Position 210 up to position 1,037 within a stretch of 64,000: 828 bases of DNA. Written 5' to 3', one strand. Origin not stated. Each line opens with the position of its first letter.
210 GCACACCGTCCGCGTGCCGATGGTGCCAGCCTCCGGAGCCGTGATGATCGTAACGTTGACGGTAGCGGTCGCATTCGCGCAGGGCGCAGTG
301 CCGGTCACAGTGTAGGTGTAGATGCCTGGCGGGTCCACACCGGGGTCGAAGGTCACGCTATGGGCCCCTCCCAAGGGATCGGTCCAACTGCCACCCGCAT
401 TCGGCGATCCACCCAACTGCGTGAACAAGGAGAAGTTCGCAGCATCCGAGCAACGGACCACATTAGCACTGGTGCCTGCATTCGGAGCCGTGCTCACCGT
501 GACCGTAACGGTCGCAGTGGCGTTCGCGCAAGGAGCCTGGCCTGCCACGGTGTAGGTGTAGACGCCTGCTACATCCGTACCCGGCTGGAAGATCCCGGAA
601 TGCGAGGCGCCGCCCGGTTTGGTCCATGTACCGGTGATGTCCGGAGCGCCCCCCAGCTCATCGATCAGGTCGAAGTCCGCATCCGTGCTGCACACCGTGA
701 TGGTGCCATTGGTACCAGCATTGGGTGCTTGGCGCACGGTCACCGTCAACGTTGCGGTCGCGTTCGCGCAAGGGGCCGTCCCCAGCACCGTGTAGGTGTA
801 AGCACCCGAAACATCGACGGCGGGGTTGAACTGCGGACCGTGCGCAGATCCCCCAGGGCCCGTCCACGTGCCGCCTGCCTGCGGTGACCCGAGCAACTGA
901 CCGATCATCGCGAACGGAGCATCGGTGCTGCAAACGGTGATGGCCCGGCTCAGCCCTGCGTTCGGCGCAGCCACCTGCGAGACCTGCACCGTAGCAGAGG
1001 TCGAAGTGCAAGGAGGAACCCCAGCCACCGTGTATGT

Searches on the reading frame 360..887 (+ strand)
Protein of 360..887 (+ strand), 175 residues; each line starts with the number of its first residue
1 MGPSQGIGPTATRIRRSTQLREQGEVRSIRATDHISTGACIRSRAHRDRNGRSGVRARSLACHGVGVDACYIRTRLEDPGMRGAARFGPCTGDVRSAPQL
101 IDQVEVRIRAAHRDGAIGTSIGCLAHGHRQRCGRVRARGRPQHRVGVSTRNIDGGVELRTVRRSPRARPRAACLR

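Call 115: find_encoding_contigs(protein=window:360-887:+, flank=10000, max_places=1)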
Protein window:360-887:+ (175 aa): no gene with exactly this product is on record in the collection.
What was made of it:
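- Tried and rejected: Extending the window leftwards failed because the protein was not on record (call 115).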
